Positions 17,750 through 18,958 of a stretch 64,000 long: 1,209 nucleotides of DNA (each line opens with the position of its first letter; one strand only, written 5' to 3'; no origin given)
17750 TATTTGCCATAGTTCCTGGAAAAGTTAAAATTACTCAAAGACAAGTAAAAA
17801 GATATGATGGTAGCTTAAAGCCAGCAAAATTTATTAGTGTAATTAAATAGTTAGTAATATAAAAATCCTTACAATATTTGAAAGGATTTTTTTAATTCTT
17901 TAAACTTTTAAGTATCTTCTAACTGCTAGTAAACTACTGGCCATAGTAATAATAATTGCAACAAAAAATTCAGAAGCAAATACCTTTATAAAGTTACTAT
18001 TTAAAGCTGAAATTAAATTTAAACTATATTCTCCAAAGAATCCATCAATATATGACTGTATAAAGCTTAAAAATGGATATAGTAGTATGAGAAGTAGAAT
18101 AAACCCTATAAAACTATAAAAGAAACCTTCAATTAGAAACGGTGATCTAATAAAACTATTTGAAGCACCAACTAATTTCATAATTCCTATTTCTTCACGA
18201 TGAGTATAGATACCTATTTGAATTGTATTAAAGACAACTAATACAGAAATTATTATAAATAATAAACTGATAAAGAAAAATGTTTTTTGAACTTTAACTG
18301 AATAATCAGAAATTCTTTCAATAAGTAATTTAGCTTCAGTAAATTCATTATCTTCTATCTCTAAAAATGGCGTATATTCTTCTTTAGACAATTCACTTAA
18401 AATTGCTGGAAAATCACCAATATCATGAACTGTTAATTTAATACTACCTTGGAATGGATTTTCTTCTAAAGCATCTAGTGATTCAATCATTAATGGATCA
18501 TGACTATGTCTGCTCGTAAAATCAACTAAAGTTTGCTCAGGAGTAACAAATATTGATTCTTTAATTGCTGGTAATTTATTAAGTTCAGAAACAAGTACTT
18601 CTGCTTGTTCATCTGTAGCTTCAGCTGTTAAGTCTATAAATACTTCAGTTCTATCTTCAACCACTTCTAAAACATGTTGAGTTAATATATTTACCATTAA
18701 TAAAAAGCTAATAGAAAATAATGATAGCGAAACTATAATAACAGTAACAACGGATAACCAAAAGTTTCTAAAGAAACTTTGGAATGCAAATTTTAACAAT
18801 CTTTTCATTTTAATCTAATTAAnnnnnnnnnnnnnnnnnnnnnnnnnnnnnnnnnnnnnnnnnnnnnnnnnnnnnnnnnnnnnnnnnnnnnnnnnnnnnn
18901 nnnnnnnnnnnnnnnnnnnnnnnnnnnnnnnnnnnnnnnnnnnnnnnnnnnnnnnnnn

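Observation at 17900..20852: RlpA-like DPBB/peptidoglycan-binding protein translationally coupled to ftsE-ftsX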

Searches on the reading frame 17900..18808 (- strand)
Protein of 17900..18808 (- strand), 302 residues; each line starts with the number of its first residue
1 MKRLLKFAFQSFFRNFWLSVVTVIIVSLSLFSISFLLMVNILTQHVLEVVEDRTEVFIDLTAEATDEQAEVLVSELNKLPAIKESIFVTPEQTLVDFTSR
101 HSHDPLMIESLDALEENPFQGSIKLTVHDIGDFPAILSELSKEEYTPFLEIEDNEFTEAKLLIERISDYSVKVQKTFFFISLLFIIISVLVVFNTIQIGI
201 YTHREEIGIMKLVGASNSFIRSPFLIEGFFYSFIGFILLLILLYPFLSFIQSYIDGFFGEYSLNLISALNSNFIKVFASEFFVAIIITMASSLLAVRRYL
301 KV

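Call 3: search_protein_families(library=pfam, proteins=[window:17900-18808:-], max_evalue=0.1)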
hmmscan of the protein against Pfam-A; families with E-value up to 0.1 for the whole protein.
window:17900-18808:- (302 aa): 3 families
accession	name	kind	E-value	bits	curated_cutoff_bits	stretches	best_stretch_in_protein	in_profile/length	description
PF02687.27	FtsX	-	5.7e-17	62.3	25.5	1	178-301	1-117/120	FtsX-like permease C-terminal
PF18075.7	FtsX_ECD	-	9.7e-09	36.2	23.5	1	55-142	2-89/96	FtsX extracellular domain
PF25734.1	RelB_like_antitoxin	-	0.083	13.2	27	0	41-64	12-35/43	Putative antitoxin family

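Call 6: search_protein_families(library=ncbifam, proteins=[window:17900-18808:-], max_evalue=0.01)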
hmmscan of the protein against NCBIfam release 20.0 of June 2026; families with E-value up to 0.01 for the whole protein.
window:17900-18808:- (302 aa): 6 families
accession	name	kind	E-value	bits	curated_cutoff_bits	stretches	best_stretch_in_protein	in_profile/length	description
NF038347.1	FtsX_Gpos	exception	2.1e-44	152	225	1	2-301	5-296/296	permease-like cell division protein FtsX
TIGR00439.2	FtsX_Gneg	equivalog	4.1e-44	150.9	255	1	3-301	3-292/292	permease-like cell division protein FtsX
NF038346.1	FtsX_actino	exception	1e-31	110.5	250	1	9-302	9-308/308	permease-like cell division protein FtsX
TIGR02212.1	lolCE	equivalog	7.5e-05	21.8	362.45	1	171-295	262-391/411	lipoprotein-releasing ABC transporter permease subunit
NF041854.1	ABC_perm_YbbP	equivalog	0.004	15.1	999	1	162-227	672-737/806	putative ABC transporter permease subunit YbbP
TIGR02213.1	lolE_release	exception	0.0059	15.5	540.35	0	175-259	266-354/411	lipoprotein-releasing ABC transporter permease subunit LolE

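Call 44: search_solved_structures(query=window:17900-18808:-, max_evalue=0.001, show_alignments=3)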
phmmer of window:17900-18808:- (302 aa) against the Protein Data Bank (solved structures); distinct sequences matched with E-value up to 0.001: 9.
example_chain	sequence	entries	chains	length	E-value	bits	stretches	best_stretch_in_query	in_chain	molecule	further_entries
8i6o_A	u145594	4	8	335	1.7e-15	60.5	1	13-262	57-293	Cell division protein FtsX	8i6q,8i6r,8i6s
8ymc_C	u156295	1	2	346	6.5e-13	52.1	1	20-245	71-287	Cell division protein FtsX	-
8hd0_C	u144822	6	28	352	6.8e-13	52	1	20-245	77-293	Cell division protein FtsX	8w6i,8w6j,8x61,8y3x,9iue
8tzj_C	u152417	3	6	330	2.4e-11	47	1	6-243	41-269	Cell division protein FtsX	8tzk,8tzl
8idb_C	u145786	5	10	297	3.5e-11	46.4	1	157-289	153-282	Cell division protein FtsX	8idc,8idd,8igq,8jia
9o9x_C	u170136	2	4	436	6.5e-10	42.2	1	172-288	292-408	ABC transporter permease YtrF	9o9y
9w2w_A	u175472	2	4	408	0.00038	23.4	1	171-292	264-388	LolF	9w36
9w35_A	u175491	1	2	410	0.00038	23.3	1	171-292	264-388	LolF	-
9w37_A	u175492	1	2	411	0.00038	23.3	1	171-292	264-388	LolF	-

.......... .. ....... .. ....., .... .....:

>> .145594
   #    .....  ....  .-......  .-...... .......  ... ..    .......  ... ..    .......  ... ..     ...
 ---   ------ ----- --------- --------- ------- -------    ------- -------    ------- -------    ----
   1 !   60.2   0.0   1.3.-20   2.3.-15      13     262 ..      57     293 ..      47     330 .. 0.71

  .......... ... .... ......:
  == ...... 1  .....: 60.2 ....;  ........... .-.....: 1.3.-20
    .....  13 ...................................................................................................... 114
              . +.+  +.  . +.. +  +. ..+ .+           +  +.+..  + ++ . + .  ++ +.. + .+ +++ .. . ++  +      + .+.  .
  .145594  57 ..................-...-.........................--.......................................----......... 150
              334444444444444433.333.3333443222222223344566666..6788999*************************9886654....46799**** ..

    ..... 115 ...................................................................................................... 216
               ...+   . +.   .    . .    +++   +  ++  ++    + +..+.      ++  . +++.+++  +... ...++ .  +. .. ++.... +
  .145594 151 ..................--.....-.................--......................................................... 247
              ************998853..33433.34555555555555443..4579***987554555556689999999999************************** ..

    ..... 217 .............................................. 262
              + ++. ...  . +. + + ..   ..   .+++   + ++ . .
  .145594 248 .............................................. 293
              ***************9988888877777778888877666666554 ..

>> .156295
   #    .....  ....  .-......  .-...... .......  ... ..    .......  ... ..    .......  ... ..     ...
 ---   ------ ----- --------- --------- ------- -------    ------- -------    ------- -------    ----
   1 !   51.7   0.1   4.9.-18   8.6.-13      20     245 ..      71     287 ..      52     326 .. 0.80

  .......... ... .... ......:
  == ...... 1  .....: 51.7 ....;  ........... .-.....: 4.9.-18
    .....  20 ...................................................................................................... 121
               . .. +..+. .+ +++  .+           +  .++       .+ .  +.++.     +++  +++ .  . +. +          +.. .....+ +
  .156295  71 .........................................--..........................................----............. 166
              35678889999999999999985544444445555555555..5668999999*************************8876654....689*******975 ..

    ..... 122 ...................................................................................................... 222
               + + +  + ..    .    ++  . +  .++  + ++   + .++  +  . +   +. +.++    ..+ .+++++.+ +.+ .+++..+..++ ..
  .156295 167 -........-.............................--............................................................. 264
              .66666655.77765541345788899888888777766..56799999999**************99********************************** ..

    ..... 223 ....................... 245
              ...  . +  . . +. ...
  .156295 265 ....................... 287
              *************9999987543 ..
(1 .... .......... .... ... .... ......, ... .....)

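Call 49: find_related_loci(query=A4, collection=metagenome_contigs, flank=4500)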
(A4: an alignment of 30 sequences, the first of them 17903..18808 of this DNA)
Query A4 (302 aa) in metagenome_contigs; peptide patterns used: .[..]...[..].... (x = any residue, [..] = any of these).
600 stretches matched a pattern (row limit reached: there are more); 596 encode a relative of the query (tblastn E <= 1e-3); the best 80 are kept; 80 distinct loci.
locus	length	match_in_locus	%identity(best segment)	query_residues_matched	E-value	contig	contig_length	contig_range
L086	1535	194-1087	41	3-302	7e-81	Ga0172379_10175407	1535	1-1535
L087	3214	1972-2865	42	3-302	1e-72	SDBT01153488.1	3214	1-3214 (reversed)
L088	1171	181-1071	37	3-302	6e-73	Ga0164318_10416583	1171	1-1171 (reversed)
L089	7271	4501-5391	37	3-302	1e-67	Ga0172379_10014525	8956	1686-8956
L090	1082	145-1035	38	3-302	7e-71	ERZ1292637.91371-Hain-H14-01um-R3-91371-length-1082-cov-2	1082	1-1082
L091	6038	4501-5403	37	3-302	3e-65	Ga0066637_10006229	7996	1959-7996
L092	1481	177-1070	38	2-301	2e-68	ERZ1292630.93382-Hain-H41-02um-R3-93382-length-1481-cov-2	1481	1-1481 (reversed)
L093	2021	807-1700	39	3-302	4e-66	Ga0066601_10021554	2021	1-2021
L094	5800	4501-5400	39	1-302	5e-64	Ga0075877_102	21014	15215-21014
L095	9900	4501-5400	35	3-302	1e-62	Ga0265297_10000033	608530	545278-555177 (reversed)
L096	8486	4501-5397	36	1-302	7e-63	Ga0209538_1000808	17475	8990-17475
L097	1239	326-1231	35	1-302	3e-66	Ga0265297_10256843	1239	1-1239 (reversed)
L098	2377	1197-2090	37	3-302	5e-62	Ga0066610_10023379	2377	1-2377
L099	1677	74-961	34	3-301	1e-62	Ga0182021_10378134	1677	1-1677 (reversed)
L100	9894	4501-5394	38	3-302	6e-60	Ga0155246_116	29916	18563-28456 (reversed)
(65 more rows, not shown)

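Call 53: search_protein_families(library=pfam, alignment_id=A5, max_evalue=0.0001)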
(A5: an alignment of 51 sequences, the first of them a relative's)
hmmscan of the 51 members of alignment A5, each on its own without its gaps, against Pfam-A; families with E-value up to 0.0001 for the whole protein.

A. member 1, L087:100-1185:+ (362 aa): 2 families
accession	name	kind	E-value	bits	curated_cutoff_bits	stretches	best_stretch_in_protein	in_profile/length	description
PF02687.27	FtsX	-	6e-20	71.9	25.5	1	243-355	3-120/120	FtsX-like permease C-terminal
PF12704.14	MacB_PCD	-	1.1e-15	58.9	27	1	21-204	68-205/207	MacB-like periplasmic core domain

B. families by the number of members that match (of 51 scanned): 19 families
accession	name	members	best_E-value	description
PF00472.26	RF-1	30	4.1e-42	RF-1 domain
PF03462.23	PCRF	29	6.6e-55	PCRF domain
PF03330.24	DPBB_1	8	1.3e-11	Lytic transglycolase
PF00768.25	Peptidase_S11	7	1.5e-43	D-alanyl-D-alanine carboxypeptidase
PF13354.11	Beta-lactamase2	6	1.3e-11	Beta-lactamase enzyme family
PF12704.14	MacB_PCD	2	9.9e-30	MacB-like periplasmic core domain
PF02687.27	FtsX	2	8.4e-21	FtsX-like permease C-terminal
PF13624.11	SurA_N_3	2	1.3e-06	SurA-like N-terminal domain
PF13623.11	SurA_N_2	2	3.1e-05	SurA-like N-terminal domain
PF06415.18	iPGM_N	1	5.6e-67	BPG-independent PGAM N-terminus (iPGM_N)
PF01676.23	Metalloenzyme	1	1.1e-63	Metalloenzyme superfamily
PF13366.12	PDDEXK_3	1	1.8e-33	PD-(D/E)XK nuclease superfamily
PF13385.13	Laminin_G_3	1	1.2e-23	Concanavalin A-like lectin/glucanases superfamily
PF00072.30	Response_reg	1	2e-17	Response regulator receiver domain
PF07963.17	N_methyl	1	3.5e-08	Prokaryotic N-terminal methylation motif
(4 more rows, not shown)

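Call 55: search_protein_families(library=pfam, alignment_id=A6, max_evalue=0.0001)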
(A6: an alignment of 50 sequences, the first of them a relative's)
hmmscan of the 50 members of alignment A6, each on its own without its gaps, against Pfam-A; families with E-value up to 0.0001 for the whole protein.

A. member 1, L089:5517-6137:- (207 aa): 1 family
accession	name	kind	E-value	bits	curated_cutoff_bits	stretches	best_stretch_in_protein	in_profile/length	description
PF00834.25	Ribul_P_3_epim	-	8.4e-28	97.6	21.1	1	3-188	2-198/198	Ribulose-phosphate 3 epimerase family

B. families by the number of members that match (of 50 scanned): 52 families (the first 25 are shown)
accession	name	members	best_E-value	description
PF01281.25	Ribosomal_L9_N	5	2e-19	Ribosomal protein L9, N-terminal domain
PF06418.20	CTP_synth_N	4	2.6e-104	CTP synthase N-terminus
PF03948.19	Ribosomal_L9_C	4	6.6e-19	Ribosomal protein L9, C-terminal domain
PF00117.34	GATase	3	1.2e-40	Glutamine amidotransferase class-I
PF07722.19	Peptidase_C26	3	1.1e-09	Peptidase C26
PF01656.29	CbiA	3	7.7e-06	CobQ/CobB/MinD/ParA nucleotide binding domain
PF01594.21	AI-2E_transport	2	2.4e-46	AI-2E family transporter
PF22769.1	DCD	2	2.7e-42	dCTP deaminase-like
PF01329.24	Pterin_4a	2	1.4e-29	Pterin 4 alpha carbinolamine dehydratase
PF00009.33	GTP_EFTU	1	5.1e-56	Elongation factor Tu GTP binding domain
PF01699.29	Na_Ca_ex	1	1.3e-39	Sodium/calcium exchanger protein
PF21018.2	BipA_C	1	7.9e-39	TypA/BipA C-terminal domain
PF02776.23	TPP_enzyme_N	1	1.7e-37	Thiamine pyrophosphate enzyme, N-terminal TPP binding domain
PF02775.26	TPP_enzyme_C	1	4.1e-37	Thiamine pyrophosphate enzyme, C-terminal TPP binding domain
PF07724.20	AAA_2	1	2.1e-33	AAA domain (Cdc48 subfamily)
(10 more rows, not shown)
